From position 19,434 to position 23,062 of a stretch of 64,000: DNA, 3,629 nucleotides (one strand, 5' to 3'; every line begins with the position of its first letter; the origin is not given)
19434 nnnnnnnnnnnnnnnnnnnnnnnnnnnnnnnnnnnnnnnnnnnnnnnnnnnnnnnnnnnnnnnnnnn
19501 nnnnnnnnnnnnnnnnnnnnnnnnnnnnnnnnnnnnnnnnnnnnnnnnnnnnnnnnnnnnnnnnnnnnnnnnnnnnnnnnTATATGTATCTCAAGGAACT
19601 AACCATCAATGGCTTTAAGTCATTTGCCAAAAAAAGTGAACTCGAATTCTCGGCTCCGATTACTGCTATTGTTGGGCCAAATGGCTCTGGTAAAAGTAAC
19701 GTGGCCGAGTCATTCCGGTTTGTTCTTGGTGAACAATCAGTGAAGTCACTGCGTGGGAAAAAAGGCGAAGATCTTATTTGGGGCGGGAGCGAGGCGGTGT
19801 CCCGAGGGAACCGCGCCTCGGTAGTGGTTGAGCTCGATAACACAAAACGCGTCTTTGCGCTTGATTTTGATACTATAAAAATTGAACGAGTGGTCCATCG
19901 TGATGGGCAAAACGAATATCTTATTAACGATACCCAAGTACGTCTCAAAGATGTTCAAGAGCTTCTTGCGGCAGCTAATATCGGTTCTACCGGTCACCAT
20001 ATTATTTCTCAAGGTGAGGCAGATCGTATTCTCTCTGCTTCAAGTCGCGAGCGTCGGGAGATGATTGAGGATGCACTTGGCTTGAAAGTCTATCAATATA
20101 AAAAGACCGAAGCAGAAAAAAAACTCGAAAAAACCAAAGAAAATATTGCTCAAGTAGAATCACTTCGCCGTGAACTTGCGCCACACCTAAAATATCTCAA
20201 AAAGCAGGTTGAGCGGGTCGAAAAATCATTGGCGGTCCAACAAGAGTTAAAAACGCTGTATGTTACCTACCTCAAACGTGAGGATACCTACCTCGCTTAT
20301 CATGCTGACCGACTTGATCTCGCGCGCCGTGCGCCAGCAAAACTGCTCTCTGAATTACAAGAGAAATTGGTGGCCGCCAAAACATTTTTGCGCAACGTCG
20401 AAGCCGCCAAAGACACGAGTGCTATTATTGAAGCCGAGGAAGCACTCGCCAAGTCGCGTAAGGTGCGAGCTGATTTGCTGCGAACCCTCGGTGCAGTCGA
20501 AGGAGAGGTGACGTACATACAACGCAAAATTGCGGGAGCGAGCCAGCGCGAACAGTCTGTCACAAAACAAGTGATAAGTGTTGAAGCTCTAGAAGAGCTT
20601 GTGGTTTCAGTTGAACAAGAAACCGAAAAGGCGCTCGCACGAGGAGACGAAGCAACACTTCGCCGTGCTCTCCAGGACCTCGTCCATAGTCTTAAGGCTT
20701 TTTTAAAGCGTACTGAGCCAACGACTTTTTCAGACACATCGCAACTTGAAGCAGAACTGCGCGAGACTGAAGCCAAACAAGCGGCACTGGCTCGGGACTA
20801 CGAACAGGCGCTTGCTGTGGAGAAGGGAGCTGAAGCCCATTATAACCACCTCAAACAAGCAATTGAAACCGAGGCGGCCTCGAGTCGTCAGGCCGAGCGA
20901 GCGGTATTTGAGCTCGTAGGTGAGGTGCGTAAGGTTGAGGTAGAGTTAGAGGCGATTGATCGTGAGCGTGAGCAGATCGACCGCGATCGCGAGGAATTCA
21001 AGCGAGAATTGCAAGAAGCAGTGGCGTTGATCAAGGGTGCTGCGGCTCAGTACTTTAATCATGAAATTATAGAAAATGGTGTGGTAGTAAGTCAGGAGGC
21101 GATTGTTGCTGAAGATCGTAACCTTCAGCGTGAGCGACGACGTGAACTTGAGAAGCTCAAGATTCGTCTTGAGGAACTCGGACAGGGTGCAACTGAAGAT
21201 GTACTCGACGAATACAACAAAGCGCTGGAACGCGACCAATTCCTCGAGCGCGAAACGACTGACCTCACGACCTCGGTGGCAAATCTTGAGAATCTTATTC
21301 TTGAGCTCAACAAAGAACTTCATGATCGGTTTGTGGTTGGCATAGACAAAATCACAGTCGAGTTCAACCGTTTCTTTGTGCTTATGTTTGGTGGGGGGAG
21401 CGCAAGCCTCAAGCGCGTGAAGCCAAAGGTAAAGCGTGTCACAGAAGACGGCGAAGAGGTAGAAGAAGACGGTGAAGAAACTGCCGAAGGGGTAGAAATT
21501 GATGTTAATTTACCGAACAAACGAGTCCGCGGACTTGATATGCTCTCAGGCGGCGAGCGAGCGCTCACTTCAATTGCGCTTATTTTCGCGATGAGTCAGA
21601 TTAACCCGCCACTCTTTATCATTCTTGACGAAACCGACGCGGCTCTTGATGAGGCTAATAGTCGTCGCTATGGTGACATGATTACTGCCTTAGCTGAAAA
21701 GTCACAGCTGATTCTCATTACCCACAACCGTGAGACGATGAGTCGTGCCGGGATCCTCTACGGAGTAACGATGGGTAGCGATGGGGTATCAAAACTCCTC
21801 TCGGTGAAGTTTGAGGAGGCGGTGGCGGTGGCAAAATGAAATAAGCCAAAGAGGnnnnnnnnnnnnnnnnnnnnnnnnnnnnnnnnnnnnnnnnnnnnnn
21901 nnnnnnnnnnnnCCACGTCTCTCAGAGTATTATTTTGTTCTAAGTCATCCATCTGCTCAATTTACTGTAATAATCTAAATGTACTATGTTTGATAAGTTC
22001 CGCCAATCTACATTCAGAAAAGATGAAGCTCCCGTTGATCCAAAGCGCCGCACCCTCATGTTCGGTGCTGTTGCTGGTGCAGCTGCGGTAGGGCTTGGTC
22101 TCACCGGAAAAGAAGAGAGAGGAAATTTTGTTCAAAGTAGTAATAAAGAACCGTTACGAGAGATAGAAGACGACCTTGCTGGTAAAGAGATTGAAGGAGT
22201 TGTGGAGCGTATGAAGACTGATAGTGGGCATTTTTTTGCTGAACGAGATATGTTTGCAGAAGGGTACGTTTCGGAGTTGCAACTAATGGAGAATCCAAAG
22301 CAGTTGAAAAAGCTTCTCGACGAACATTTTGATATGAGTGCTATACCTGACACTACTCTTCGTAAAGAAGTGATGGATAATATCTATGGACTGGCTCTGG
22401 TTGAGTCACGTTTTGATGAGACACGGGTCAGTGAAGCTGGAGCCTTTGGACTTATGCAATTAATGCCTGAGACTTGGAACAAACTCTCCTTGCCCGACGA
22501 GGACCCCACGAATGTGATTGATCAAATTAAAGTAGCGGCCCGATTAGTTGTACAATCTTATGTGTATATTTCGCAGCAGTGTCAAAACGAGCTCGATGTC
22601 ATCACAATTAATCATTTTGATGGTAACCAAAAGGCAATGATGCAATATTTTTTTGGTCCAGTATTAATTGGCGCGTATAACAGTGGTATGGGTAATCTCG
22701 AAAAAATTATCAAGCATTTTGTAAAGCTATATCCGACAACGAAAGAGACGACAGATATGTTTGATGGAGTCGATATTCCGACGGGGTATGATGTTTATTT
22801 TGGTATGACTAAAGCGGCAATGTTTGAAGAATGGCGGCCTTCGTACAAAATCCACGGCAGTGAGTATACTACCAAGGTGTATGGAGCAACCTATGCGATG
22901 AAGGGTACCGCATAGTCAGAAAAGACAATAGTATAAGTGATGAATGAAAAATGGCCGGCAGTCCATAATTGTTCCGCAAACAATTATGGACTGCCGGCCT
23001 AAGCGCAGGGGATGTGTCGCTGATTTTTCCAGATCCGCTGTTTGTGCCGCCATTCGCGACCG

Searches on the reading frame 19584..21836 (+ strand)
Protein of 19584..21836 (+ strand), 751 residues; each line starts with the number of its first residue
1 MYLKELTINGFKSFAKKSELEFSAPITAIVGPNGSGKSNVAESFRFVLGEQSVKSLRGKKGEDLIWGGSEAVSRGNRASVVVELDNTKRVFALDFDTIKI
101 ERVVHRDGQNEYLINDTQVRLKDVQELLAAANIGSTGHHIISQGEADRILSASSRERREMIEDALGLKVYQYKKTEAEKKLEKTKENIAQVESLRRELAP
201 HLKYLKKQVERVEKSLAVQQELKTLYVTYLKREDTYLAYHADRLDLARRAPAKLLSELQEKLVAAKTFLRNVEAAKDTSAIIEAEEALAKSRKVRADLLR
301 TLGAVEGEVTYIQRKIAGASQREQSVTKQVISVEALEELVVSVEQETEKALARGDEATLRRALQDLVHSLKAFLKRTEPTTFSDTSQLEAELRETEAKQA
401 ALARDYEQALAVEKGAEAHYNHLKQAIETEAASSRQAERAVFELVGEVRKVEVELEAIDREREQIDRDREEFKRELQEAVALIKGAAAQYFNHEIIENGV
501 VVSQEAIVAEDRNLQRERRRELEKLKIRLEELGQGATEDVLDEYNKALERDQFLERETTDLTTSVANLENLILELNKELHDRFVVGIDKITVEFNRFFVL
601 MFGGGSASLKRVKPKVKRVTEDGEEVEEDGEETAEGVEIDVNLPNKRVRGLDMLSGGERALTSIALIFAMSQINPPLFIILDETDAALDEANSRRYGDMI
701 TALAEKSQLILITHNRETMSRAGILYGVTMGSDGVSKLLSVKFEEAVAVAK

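Call 12: search_protein_families(library=pfam, proteins=[window:19584-21836:+], max_evalue=0.001)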
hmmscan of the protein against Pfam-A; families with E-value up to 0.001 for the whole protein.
window:19584-21836:+ (751 aa): 5 families
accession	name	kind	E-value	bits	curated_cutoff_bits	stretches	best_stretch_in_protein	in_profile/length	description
PF02463.25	SMC_N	-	1.7e-61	207.9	40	1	2-736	1-219/220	RecF/RecN/SMC N terminal domain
PF13476.12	AAA_23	-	4.1e-19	70.4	27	1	5-198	1-196/201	AAA domain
PF13175.12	AAA_15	-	1.6e-11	44.9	32.1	1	1-317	1-272/374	AAA ATPase domain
PF13304.12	AAA_21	-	1.3e-08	35.7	27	1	26-74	1-54/304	AAA domain, putative AbiEii toxin, Type IV TA system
PF00005.33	ABC_tran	-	6e-05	24.1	25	0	26-49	13-36/137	ABC transporter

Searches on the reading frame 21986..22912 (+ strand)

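Call 12: search_protein_families(library=pfam, proteins=[window:21986-22912:+], max_evalue=0.001)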
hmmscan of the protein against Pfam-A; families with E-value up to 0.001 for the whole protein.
window:21986-22912:+ (309 aa): 1 family
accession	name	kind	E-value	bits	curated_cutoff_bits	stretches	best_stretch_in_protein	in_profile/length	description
PF01464.25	SLT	-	1.3e-11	44.5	21.3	1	132-243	16-106/117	Transglycosylase SLT domain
